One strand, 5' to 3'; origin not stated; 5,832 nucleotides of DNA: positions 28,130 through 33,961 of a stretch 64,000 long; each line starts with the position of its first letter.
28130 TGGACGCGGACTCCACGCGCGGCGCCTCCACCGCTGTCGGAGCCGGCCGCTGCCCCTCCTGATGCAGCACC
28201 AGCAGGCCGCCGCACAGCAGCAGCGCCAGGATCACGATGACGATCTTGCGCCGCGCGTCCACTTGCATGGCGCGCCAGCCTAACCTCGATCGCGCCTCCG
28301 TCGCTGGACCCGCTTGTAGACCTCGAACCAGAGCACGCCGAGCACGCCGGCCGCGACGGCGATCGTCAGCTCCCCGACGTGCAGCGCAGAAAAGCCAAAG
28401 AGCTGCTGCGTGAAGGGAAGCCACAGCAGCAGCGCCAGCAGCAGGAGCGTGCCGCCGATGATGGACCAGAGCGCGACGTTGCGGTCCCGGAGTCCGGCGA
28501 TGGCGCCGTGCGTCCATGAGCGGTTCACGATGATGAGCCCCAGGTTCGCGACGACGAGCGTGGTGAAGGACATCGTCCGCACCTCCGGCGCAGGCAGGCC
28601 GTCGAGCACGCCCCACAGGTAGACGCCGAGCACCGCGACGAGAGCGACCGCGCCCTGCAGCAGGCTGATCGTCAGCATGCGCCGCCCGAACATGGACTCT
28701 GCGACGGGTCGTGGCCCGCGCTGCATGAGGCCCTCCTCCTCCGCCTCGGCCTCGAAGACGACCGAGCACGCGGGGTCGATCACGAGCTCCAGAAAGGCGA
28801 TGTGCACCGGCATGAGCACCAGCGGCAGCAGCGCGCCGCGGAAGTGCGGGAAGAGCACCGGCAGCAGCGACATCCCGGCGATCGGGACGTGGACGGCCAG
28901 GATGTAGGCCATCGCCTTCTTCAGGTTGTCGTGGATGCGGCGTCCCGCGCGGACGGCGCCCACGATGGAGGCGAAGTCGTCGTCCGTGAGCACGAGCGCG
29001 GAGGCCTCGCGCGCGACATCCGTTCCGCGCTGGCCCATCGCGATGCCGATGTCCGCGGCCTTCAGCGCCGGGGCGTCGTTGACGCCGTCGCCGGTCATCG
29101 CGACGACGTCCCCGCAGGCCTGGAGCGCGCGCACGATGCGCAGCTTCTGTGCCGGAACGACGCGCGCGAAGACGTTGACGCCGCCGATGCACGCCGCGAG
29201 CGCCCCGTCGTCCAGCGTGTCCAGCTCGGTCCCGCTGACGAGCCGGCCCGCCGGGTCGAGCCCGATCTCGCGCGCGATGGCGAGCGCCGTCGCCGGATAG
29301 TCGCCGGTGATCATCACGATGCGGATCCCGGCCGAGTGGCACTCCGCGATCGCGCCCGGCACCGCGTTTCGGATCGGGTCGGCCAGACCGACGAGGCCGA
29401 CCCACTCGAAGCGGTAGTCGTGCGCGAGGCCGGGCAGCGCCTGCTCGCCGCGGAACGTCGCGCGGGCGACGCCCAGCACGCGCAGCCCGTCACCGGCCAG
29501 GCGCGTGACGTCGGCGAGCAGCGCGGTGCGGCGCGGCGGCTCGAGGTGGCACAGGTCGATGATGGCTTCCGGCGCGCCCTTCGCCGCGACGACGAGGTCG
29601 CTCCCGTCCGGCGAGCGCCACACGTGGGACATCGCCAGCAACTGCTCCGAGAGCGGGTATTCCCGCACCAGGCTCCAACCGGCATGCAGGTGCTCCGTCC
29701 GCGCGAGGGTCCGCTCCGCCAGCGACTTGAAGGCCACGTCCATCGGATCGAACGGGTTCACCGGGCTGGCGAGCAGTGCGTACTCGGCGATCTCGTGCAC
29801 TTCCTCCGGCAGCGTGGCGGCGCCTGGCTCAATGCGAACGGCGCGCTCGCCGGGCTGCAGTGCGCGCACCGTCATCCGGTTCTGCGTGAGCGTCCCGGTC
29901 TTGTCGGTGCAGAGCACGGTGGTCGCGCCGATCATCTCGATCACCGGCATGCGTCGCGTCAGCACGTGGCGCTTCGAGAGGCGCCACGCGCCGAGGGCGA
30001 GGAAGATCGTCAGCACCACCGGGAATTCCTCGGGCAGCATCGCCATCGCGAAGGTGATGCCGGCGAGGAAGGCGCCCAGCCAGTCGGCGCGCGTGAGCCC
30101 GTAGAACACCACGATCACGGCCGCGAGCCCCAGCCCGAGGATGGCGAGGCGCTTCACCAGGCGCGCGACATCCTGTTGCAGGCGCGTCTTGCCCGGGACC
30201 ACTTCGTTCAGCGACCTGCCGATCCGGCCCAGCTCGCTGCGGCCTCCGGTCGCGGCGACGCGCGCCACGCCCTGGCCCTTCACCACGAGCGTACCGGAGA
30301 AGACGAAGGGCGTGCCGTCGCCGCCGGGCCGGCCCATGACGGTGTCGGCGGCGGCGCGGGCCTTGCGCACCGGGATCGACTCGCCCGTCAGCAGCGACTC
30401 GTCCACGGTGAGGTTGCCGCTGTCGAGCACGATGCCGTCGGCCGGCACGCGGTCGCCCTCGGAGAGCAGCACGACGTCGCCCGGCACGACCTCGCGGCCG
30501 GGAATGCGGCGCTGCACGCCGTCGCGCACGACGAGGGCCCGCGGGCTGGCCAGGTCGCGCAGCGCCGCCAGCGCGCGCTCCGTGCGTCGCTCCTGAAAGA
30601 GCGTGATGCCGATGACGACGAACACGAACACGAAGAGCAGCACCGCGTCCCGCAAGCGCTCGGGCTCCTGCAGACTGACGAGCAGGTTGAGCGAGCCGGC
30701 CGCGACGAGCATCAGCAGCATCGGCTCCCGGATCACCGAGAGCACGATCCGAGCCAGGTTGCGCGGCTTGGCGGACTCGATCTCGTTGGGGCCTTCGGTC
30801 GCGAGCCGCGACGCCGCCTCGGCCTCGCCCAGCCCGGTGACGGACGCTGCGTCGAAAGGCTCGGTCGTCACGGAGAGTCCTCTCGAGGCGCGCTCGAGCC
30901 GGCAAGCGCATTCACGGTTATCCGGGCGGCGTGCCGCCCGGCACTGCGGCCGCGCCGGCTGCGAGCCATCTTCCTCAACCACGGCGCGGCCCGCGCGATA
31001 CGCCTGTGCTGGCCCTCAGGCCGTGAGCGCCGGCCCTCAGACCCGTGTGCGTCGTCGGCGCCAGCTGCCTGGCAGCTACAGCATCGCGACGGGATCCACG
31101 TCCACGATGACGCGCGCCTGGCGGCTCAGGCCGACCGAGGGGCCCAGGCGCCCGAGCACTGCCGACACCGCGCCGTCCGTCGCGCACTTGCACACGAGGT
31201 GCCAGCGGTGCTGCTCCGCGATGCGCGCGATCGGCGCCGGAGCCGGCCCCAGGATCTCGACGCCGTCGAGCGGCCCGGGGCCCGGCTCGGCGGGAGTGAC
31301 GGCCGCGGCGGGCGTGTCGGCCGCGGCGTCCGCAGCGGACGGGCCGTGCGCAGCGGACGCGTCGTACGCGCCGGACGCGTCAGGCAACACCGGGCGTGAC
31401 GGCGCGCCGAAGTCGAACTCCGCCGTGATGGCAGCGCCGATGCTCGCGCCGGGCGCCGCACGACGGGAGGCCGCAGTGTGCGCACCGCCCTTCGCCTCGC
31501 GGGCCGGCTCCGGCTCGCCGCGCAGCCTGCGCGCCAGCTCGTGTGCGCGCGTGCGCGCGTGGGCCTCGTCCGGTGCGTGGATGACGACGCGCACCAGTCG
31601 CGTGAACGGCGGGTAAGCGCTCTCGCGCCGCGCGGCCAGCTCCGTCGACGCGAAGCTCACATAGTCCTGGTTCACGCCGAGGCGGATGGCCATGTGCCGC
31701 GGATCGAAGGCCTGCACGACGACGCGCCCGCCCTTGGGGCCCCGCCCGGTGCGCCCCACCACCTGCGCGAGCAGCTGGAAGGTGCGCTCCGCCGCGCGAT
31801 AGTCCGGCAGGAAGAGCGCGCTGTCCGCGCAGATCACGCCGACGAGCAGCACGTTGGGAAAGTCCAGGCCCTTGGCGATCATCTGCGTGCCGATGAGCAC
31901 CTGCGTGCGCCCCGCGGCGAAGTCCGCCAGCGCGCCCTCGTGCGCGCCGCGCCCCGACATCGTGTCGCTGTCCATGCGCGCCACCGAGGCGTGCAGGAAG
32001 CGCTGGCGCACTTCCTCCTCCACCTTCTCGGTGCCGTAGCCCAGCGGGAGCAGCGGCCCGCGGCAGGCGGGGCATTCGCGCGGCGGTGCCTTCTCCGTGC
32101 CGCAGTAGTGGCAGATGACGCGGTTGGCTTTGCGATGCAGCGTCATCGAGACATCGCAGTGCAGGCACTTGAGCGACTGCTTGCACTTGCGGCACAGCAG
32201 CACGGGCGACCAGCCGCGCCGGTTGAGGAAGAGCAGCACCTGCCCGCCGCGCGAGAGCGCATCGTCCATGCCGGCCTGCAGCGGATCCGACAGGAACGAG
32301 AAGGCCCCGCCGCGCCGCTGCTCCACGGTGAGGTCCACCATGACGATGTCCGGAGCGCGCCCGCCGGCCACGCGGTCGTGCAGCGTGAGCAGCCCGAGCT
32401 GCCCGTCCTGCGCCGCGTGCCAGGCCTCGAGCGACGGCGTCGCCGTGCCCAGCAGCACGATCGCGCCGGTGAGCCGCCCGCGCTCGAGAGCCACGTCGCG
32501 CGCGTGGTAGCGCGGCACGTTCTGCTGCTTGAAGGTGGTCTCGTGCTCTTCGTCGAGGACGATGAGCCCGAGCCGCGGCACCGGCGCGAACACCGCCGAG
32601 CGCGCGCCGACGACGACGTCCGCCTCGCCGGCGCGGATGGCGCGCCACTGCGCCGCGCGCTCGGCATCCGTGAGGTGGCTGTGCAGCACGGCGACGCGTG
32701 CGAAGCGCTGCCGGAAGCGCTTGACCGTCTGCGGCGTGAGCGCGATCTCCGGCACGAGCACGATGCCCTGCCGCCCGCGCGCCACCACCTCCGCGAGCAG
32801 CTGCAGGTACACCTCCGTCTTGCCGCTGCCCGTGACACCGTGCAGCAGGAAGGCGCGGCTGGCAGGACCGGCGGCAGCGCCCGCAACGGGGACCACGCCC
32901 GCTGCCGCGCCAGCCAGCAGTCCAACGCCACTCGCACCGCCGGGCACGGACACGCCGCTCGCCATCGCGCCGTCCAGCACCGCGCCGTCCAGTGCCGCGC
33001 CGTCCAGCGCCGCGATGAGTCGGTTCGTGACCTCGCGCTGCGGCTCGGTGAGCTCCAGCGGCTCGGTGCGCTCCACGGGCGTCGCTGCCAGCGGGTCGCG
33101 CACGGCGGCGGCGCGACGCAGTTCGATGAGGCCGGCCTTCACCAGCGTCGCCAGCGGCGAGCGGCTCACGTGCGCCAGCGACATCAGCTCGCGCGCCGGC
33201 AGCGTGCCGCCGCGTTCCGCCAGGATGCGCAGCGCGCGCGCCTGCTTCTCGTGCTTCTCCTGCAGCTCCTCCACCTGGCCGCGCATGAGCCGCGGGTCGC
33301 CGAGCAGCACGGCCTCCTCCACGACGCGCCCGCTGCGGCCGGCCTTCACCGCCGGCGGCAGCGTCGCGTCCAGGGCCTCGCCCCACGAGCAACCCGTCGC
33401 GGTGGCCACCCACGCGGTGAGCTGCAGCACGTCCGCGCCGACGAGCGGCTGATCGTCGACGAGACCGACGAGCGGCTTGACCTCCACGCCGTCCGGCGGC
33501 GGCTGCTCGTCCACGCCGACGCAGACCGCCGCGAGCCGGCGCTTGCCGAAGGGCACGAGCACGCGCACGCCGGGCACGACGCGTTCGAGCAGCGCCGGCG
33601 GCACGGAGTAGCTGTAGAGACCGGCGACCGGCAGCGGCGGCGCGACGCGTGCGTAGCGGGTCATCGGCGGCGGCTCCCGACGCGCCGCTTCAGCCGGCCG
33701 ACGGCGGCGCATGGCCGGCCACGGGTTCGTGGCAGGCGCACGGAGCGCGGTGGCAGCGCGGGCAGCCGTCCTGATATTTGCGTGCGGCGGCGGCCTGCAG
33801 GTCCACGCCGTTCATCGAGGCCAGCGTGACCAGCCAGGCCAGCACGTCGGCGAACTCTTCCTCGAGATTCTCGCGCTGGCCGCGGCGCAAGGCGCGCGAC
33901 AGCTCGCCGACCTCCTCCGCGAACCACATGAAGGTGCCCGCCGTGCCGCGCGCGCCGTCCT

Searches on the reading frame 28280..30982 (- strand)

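Call 47: search_protein_families(library=pfam, proteins=[window:28280-30982:-], max_evalue=0.001)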
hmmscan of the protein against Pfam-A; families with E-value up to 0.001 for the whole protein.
window:28280-30982:- (900 aa): 7 families
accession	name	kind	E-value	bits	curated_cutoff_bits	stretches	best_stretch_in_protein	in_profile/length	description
PF00122.25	E1-E2_ATPase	-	2.6e-47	161.1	28.1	1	144-338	2-181/181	E1-E2 ATPase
PF00689.26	Cation_ATPase_C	-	7.1e-34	117.5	27.3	1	720-892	1-175/175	Cation transporting ATPase, C-terminus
PF00702.32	Hydrolase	-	7.5e-17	62.8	26.4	1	356-644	3-191/191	haloacid dehalogenase-like hydrolase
PF00690.31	Cation_ATPase_N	-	5.7e-10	39.1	20.4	1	43-96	13-66/69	Cation transporter/ATPase, N-terminus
PF13246.12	Cation_ATPase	-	9.5e-06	26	21.7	1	412-478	22-88/91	Cation transport ATPase (P-type)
PF12710.13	HAD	-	4e-05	24.6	27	1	499-641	48-189/189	haloacid dehalogenase-like hydrolase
PF08282.18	Hydrolase_3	-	0.0001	22.5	20.9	0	618-669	197-248/255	haloacid dehalogenase-like hydrolase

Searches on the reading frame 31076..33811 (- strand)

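Call 47: search_protein_families(library=pfam, proteins=[window:31076-33811:-], max_evalue=0.001)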
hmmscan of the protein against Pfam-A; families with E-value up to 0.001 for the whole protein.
window:31076-33811:- (911 aa): 7 families
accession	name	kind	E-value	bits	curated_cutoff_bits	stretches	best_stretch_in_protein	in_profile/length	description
PF17764.6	PriA_3primeBD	-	1.2e-21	76.8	22.7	1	55-152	1-96/96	3'DNA-binding domain (3'BD)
PF00270.35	DEAD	-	1e-17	64.8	26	1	319-460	15-161/167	DEAD/DEAH box helicase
PF18074.6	PriA_C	-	4.6e-17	63.1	26.9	1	849-907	36-95/95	Primosomal protein N C-terminal domain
PF00271.37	Helicase_C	-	2.7e-12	47.4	23.5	1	597-690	28-108/110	Helicase conserved C-terminal domain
PF04851.21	ResIII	-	5.1e-11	43.2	22.5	1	253-459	3-162/164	Type III restriction enzyme, res subunit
PF18319.7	Zn_ribbon_PriA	-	7.9e-10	39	26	1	549-573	1-25/27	PriA DNA helicase Cys-rich region (CRR) domain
PF13191.12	AAA_16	-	0.00057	20.9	32.6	1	313-406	19-104/167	AAA ATPase domain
